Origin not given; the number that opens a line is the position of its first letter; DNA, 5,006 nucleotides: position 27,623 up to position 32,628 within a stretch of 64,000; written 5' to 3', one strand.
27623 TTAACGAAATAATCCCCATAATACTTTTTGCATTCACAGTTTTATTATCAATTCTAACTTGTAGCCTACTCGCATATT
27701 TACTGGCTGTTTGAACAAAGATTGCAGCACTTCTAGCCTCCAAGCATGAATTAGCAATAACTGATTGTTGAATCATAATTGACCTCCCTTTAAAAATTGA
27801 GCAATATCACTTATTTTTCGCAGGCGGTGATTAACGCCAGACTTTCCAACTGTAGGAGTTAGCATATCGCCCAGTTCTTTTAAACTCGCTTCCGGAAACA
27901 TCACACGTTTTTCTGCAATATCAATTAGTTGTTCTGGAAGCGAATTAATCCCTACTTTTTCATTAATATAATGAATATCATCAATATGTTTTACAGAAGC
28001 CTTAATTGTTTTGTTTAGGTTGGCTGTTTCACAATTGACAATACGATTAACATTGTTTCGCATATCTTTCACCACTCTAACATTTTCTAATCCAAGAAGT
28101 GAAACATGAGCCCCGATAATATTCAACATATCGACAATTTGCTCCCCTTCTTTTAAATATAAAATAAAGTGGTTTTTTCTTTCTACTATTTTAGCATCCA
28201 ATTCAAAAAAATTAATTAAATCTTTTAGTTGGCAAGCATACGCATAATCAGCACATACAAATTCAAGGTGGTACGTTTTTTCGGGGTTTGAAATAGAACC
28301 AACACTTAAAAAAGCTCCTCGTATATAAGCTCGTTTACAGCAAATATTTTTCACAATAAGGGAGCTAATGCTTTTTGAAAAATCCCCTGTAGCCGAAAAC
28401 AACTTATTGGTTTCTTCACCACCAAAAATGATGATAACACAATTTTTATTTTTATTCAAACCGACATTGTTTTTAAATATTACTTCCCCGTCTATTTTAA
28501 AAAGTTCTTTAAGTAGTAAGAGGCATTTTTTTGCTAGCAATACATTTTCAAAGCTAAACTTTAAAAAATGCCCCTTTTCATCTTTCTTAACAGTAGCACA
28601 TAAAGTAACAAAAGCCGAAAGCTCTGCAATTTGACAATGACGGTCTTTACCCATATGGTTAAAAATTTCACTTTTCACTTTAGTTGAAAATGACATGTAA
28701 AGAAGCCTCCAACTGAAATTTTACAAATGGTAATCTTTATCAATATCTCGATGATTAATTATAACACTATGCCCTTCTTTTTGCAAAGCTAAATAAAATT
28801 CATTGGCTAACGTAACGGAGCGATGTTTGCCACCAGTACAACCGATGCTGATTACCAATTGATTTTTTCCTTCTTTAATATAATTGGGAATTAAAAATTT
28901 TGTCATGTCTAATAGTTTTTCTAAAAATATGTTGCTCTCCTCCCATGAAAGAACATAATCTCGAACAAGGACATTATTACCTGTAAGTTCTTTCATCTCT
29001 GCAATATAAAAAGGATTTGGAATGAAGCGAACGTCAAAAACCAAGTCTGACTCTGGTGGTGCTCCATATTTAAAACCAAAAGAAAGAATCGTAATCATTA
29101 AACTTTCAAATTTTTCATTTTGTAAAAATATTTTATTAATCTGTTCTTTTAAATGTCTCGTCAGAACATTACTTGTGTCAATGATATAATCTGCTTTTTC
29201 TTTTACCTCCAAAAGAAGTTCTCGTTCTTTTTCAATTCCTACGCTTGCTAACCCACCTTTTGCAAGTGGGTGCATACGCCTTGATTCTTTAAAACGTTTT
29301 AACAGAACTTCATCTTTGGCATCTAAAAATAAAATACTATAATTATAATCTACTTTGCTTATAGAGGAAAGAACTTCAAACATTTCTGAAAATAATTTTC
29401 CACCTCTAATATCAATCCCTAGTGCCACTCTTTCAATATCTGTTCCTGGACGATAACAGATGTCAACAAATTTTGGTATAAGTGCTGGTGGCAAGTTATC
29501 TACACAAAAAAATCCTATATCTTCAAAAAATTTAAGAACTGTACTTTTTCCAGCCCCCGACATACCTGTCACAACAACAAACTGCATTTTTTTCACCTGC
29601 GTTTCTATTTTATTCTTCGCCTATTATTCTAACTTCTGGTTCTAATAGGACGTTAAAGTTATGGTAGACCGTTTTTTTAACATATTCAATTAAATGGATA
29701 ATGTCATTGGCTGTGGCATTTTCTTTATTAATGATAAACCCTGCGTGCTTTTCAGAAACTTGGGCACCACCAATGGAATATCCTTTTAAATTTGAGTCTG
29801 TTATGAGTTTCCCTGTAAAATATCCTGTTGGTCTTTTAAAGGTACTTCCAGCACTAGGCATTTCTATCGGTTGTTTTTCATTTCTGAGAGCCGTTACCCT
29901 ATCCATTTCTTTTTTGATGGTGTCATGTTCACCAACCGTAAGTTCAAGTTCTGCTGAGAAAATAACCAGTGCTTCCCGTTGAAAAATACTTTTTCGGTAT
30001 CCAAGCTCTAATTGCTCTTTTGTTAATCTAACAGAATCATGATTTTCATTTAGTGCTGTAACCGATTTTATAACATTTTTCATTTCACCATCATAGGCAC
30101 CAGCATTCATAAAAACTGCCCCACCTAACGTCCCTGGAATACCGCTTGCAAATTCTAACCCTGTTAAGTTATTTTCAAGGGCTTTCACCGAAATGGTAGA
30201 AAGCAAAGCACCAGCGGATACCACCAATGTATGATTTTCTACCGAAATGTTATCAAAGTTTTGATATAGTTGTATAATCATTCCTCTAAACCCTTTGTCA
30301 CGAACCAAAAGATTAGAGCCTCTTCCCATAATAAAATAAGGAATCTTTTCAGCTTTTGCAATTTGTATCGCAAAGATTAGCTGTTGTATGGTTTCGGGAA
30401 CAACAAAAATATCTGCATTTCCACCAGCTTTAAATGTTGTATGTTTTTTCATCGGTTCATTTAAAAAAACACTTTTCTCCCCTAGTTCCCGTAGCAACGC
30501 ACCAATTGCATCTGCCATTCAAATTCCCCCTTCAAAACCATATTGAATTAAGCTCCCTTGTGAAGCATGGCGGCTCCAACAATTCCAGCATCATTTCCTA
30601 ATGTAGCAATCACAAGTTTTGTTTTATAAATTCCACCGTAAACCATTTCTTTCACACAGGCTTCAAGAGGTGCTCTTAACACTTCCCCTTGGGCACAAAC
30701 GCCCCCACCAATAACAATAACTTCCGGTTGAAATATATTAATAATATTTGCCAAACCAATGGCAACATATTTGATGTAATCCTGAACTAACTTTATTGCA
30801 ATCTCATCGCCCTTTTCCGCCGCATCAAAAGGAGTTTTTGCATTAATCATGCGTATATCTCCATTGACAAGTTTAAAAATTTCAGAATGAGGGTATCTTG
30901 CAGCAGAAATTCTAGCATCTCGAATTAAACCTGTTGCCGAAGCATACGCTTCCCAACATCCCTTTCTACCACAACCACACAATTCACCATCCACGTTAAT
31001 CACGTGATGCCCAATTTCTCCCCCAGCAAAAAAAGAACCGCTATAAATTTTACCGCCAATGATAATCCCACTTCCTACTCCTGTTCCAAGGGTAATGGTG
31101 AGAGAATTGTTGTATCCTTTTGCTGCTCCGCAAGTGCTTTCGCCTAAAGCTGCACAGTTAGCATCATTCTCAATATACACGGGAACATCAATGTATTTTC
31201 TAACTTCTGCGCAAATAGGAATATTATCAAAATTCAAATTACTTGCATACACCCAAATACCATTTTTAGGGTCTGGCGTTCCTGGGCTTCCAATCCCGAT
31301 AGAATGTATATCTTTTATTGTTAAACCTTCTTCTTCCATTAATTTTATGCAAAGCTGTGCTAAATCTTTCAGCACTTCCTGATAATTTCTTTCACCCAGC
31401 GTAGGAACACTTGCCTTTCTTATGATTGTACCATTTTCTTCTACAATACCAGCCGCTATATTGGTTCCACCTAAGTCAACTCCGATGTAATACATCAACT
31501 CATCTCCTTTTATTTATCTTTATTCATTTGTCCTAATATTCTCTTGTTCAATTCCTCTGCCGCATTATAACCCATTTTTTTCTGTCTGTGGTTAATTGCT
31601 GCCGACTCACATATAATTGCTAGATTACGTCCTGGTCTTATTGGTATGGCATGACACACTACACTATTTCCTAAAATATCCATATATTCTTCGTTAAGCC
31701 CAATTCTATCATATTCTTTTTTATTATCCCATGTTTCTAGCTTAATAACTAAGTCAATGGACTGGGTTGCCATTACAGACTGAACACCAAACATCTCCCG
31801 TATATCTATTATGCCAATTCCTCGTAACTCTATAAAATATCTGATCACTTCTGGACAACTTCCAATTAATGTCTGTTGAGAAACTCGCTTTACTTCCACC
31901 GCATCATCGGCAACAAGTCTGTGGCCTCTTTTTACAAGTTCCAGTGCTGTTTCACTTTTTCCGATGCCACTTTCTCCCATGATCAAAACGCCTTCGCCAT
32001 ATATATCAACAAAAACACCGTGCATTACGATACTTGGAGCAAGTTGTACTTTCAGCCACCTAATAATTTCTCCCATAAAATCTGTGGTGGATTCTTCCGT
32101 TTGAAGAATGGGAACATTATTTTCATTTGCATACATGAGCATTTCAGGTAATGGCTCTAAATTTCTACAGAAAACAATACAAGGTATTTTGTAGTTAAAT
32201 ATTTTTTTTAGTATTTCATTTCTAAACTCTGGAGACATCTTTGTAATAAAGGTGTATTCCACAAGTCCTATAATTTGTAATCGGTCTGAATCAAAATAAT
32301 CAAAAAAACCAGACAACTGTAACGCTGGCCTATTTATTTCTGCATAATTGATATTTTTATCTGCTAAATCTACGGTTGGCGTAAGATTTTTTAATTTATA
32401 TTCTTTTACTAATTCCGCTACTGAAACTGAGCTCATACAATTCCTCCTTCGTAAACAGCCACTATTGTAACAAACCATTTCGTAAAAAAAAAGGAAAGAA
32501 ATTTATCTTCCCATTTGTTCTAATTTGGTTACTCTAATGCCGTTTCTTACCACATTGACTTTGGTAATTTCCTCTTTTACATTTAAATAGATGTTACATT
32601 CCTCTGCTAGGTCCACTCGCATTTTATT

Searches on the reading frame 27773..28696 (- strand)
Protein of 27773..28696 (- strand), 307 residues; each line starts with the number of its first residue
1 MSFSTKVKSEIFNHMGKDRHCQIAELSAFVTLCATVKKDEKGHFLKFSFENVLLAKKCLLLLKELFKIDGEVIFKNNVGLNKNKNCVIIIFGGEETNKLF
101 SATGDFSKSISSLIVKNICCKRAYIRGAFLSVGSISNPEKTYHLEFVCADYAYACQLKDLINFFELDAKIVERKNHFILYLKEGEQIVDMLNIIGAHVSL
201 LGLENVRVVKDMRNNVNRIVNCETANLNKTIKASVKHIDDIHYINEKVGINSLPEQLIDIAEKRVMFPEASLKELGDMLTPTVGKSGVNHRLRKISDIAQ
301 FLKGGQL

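Call 55: search_protein_families(library=pfam, proteins=[window:27773-28696:-], max_evalue=0.001)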
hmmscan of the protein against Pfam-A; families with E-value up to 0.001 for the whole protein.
window:27773-28696:- (307 aa): 3 families
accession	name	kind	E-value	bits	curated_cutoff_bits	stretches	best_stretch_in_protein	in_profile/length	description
PF02650.20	HTH_WhiA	-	2.7e-34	117.9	27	1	216-299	1-84/84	WhiA C-terminal HTH domain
PF14527.11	LAGLIDADG_WhiA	-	6.8e-34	116.3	23.2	1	122-213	2-93/93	WhiA LAGLIDADG-like domain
PF10298.14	WhiA_N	-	2.1e-10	41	23.4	1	19-91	1-73/86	WhiA N-terminal LAGLIDADG-like domain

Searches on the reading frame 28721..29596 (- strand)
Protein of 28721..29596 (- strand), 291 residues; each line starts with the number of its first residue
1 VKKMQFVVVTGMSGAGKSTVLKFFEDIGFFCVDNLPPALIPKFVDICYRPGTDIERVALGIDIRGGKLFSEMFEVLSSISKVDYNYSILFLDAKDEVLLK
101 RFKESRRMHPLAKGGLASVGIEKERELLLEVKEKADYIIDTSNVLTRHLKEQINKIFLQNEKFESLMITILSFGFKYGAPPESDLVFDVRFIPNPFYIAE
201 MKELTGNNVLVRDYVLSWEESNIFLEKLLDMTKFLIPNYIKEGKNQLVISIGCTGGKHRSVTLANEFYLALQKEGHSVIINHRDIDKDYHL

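Call 55: search_protein_families(library=pfam, proteins=[window:28721-29596:-], max_evalue=0.001)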
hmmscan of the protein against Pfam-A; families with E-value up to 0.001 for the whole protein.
window:28721-29596:- (291 aa): 3 families
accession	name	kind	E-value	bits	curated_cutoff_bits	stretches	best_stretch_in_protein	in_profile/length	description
PF03668.21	RapZ-like_N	-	3.7e-50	170.2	25.4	1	4-160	1-157/158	RapZ-like N-terminal domain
PF22740.1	PapZ_C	-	2.9e-44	150.6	27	1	167-286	2-121/121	RapZ C-terminal domain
PF13238.12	AAA_18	-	0.0006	20.7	29.4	0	7-106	1-112/128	AAA domain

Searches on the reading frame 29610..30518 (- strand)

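Call 55: search_protein_families(library=pfam, proteins=[window:29610-30518:-], max_evalue=0.001)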
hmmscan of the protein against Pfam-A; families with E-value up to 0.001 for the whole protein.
window:29610-30518:- (302 aa): 2 families
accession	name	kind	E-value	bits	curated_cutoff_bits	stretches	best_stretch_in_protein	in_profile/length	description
PF02873.21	MurB_C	-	5.8e-37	126.3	27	1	201-299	2-99/99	UDP-N-acetylenolpyruvoylglucosamine reductase, C-terminal domain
PF01565.28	FAD_binding_4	-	1.2e-21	77.3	26.4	1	36-159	2-132/139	FAD binding domain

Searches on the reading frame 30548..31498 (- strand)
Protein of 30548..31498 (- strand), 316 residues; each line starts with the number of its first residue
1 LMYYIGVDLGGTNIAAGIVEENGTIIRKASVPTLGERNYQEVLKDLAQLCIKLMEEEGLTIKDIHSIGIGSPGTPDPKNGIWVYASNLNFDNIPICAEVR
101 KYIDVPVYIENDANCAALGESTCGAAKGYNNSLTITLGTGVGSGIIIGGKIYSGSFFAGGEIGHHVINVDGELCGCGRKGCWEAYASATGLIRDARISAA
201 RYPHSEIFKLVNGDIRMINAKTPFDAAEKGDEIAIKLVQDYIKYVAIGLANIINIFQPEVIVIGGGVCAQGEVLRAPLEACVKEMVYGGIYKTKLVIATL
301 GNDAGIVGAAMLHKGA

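Call 55: search_protein_families(library=pfam, proteins=[window:30548-31498:-], max_evalue=0.001)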
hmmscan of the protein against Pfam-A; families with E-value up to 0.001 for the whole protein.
window:30548-31498:- (316 aa): 3 families
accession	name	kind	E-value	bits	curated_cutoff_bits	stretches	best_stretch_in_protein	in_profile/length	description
PF00480.26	ROK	-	1.3e-72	245.3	22.9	1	4-314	1-292/294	ROK family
PF01869.26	BcrAD_BadFG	-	3.5e-08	33.7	31.5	0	5-74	1-72/271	BadF/BadG/BcrA/BcrD ATPase family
PF00370.27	FGGY_N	-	2.7e-06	27.6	28.8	1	3-71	1-77/245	FGGY family of carbohydrate kinases, N-terminal domain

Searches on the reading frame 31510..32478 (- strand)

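Call 55: search_protein_families(library=pfam, proteins=[window:31510-32478:-], max_evalue=0.001)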
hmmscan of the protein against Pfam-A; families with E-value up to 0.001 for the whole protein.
window:31510-32478:- (322 aa): 3 families
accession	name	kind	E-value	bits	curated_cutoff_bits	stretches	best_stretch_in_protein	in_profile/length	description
PF07475.17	Hpr_kinase_C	-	3.7e-72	241.9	33.3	1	145-313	2-170/171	HPr Serine kinase C-terminal domain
PF02603.21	Hpr_kinase_N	-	6.9e-45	152.5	24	1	18-142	1-125/125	HPr Serine kinase N terminus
PF07085.17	DRTGG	-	0.00012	22.3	25.2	1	86-135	50-99/105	DRTGG domain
